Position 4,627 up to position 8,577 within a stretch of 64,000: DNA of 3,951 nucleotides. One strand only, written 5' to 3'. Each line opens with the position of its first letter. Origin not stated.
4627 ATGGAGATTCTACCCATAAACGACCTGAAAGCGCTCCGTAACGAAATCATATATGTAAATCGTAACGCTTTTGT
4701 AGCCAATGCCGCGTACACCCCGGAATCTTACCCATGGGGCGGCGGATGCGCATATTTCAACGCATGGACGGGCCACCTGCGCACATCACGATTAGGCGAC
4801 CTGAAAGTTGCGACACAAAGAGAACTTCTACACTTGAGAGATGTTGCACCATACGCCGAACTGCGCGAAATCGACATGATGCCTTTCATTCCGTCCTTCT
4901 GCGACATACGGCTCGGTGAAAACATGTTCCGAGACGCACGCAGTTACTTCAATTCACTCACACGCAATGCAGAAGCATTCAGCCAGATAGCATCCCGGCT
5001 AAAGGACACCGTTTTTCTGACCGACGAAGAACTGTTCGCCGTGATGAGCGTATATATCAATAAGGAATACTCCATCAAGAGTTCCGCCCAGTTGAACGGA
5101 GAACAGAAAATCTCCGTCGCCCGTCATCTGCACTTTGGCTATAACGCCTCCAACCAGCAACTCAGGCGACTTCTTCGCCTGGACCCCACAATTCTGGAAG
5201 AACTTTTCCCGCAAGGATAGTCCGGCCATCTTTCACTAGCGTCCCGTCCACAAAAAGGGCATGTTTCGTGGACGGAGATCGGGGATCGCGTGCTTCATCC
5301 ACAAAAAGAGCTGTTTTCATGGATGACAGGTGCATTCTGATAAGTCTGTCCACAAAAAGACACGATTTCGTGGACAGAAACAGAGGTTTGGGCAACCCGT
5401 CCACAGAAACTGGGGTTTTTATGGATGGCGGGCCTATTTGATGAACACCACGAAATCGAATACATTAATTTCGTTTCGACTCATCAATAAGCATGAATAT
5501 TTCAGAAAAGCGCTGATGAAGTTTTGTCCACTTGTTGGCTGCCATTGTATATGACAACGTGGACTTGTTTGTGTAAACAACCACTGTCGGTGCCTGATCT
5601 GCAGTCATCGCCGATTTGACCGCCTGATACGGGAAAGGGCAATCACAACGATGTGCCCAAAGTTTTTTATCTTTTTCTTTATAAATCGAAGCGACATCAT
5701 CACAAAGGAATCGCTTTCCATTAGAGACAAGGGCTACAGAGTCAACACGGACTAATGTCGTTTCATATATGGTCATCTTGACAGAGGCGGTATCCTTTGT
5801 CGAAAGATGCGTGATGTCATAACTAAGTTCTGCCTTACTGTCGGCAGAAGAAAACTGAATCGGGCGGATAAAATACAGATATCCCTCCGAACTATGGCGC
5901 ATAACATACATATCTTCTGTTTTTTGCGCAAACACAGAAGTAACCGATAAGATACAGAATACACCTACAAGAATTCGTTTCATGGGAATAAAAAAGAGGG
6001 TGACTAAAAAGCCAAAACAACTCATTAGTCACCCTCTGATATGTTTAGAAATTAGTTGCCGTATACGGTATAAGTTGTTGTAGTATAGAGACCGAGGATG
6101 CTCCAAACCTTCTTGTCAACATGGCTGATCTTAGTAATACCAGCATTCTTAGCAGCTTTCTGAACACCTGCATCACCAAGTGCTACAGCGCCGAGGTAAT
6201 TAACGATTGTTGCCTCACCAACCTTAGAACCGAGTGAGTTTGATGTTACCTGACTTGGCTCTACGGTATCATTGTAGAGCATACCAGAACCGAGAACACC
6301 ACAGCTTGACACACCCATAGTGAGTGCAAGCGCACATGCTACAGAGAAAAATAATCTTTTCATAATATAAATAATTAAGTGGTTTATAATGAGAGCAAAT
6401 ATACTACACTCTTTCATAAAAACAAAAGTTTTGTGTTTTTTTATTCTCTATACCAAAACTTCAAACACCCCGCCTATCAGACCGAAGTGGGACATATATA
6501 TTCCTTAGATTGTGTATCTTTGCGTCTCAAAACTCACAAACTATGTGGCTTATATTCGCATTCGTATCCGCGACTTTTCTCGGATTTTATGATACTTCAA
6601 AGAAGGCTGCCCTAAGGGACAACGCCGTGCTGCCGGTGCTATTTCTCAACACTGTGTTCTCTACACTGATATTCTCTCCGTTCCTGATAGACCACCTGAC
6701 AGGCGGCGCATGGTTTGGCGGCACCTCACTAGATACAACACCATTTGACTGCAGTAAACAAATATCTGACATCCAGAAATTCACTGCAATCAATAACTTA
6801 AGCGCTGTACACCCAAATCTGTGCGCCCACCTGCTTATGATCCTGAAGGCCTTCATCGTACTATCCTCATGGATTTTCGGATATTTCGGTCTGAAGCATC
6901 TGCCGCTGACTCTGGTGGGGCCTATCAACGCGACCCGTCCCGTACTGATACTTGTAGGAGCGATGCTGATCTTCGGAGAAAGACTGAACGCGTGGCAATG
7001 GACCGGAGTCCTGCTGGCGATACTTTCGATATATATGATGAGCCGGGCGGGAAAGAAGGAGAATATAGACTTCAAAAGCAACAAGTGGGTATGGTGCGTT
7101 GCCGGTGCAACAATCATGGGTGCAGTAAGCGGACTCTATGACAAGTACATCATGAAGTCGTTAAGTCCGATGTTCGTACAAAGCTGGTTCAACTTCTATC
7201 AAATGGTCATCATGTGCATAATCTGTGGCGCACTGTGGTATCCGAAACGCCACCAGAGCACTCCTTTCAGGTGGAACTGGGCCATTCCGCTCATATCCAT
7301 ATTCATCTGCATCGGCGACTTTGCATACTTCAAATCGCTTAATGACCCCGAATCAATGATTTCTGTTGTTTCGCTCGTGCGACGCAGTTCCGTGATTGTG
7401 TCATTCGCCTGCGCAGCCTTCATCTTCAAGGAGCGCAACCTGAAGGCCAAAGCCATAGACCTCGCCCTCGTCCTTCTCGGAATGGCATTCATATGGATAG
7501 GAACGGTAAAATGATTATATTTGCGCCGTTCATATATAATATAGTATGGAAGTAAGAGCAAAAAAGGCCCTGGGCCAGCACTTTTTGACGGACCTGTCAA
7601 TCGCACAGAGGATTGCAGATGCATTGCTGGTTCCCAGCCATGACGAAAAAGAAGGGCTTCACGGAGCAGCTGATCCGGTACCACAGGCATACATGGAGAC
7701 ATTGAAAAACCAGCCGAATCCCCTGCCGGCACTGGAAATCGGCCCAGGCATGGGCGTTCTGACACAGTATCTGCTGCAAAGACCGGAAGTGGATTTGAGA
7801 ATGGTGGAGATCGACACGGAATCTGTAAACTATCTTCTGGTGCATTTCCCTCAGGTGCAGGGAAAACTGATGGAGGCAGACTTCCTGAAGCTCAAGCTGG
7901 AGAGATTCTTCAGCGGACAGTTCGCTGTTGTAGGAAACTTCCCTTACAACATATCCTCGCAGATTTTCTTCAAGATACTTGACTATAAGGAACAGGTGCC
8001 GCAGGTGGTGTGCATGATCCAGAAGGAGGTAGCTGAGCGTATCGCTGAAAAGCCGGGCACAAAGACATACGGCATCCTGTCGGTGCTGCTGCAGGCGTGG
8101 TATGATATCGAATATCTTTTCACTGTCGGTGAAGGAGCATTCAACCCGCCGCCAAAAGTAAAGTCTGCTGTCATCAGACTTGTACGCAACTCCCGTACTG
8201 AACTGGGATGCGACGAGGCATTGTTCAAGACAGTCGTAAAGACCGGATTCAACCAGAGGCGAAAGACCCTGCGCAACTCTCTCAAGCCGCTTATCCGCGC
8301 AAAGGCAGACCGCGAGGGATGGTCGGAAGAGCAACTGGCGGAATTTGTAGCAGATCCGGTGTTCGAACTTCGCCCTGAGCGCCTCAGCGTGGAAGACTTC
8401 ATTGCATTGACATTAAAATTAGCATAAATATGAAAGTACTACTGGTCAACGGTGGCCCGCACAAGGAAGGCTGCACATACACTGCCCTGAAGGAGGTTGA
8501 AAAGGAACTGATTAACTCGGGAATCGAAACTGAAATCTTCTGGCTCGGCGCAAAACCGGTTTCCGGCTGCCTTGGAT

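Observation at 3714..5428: RAYT-like HUH/tyrosine transposase gene embedded between two regular arrays of hairpin repeats (REPtron-like locus in a Bacteroidales genome)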

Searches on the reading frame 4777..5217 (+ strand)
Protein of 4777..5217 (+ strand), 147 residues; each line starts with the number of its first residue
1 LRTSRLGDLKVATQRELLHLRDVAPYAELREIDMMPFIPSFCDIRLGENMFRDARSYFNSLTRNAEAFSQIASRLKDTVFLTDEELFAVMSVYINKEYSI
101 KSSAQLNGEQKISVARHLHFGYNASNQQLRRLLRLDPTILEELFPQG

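Call 58: predict_structure(alignment_id=A2)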
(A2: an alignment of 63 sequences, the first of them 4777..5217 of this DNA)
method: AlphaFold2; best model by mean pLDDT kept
length: 147 residues; sequences in the alignment: 63
mean_pLDDT: 92.6   pTM: 0.55
mean pLDDT of the five models: 92.6, 92.6, 91.0, 90.9, 90.1
residues with pLDDT >= 90: 120; 70-90: 18; 50-70: 9; < 50: 0
segments of 3 or more residues with pLDDT < 50: none
pLDDT, mean of each block of 10 residues (from residue 1): 94 96 97 94 94 91 76 68 97 98 98 98 97 98 92
secondary structure, 60 per line:
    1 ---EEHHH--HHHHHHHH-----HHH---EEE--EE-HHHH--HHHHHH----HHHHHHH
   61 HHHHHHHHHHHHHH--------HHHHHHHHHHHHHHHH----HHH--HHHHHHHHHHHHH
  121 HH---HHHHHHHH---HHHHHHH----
elements in order: H11-18 E30-32 H38-41 H44-49 H54-74 H83-98 H108-122 H126-133 H137-143

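Call 61: fold_search(model_id=the predicted structure, library=pdb)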
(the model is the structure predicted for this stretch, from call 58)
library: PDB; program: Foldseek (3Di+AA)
matches with E <= 10: 126; with E <= 0.001: 0
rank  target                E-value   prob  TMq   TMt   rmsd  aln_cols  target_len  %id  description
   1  9cb6_D                1.6e+00  0.21  0.26  0.17   9.3        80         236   14  Crystal Structure of RT-PhyR (ruthe_02744) (released 2025-05-28)
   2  5oln_B                2.2e+00  0.13  0.19  0.08   8.2        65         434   18  X-Ray Structure of the Complex Pyrimidine-nucleoside phosphorylase from Bacillus subtilis at 1.88 A (released 2018-04-18)
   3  2aj4_B                2.4e+00  0.09  0.19  0.07  11.6        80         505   18  Crystal structure of Saccharomyces cerevisiae Galactokinase in complex with galactose and Mg:AMPPNP (released 2005-08-30)
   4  9cb6_C                2.5e+00  0.23  0.26  0.17   5.3        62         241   14  Crystal Structure of RT-PhyR (ruthe_02744) (released 2025-05-28)
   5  8w09_A                2.7e+00  0.57  0.22  0.13   1.1        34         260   20  HIV-1 wild-type intasome core (released 2024-04-17)
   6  7bic_D                2.7e+00  0.04  0.18  0.14  18.0       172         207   14  Crystal structure of human GSTA1-1 bound to allyl-isothiocyanate (released 2022-03-02)
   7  5oln_A                3.0e+00  0.11  0.19  0.08   8.2        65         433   18  X-Ray Structure of the Complex Pyrimidine-nucleoside phosphorylase from Bacillus subtilis at 1.88 A (released 2018-04-18)
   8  8r7y_B                3.2e+00  0.30  0.22  0.11   3.0        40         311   22  Deoxyribonucleoside regulator DeoR in complex with the DNA operator (released 2024-06-19)
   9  6dv9_F                3.2e+00  0.04  0.20  0.17  18.9       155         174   15  Crystal structure of Mycobacterium tuberculosis transcription initiation complex(ECF sigma factor L) containing 5nt RN (released 2019-02-20)
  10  1k3o_A                3.2e+00  0.02  0.15  0.12  19.3       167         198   16  Crystal Structure Analysis of apo Glutathione S-Transferase (released 2002-10-30)
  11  9cb6_A                3.4e+00  0.18  0.26  0.17   5.3        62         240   14  Crystal Structure of RT-PhyR (ruthe_02744) (released 2025-05-28)
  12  7bhy_C                3.6e+00  0.44  0.23  0.56   1.6        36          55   22  DNA-binding domain of DeoR in complex with the DNA operator (released 2021-11-10)
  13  7t30_C                3.6e+00  0.15  0.26  0.43   4.1        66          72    6  Structure of electron bifurcating Ni-Fe hydrogenase complex HydABCSL in FMN/NAD(H) bound state (released 2022-03-16)
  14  2lfw_MODEL_1_A        3.6e+00  0.07  0.24  0.23  17.6       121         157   13  NMR structure of the PhyRSL-NepR complex from Sphingomonas sp. Fr1 (released 2012-04-25)
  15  1jj8_C                3.8e+00  0.16  0.20  0.46   3.2        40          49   25  Testing the Water-Mediated HIN Recombinase DNA Recognition by Systematic Mutations (released 2002-02-22)
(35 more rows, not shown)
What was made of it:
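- The last ~40 residues give faint HTH-like Foldseek matches: the DeoR DNA-binding domain on its operator, Hin, and sigma region 4 (call 61).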

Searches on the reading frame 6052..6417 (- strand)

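Call 84: search_protein_families(library=pfam, proteins=[window:6052-6417:-], max_evalue=0.001)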
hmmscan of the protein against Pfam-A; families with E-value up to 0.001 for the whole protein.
window:6052-6417:- (121 aa): 1 family
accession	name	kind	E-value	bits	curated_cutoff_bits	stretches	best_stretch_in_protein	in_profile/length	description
PF13146.11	TRL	-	7.1e-24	84.3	25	1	45-121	1-77/77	TRL-like protein family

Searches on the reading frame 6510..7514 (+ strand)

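Call 84: search_protein_families(library=pfam, proteins=[window:6510-7514:+], max_evalue=0.001)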
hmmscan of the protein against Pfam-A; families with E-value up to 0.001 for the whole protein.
window:6510-7514:+ (334 aa): 1 family
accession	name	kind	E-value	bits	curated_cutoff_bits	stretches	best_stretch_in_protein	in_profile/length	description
PF00892.27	EamA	-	6.8e-21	75.4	28.2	2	12-178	2-134/135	EamA-like transporter family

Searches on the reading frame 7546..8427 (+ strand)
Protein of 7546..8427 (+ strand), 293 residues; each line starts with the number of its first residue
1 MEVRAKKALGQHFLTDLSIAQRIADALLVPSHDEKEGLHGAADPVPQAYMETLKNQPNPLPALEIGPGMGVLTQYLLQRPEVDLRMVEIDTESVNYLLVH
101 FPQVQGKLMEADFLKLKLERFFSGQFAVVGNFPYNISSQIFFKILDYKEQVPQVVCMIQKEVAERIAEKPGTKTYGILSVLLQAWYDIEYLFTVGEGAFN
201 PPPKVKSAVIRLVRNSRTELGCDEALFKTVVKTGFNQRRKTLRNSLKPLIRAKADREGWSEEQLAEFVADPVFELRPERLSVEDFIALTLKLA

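Call 84: search_protein_families(library=pfam, proteins=[window:7546-8427:+], max_evalue=0.001)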
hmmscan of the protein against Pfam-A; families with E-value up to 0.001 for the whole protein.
window:7546-8427:+ (293 aa): 1 family
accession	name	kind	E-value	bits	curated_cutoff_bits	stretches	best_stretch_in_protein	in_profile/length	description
PF00398.26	RrnaAD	-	1.3e-44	152.8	24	1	4-253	3-230/263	Ribosomal RNA adenine dimethylase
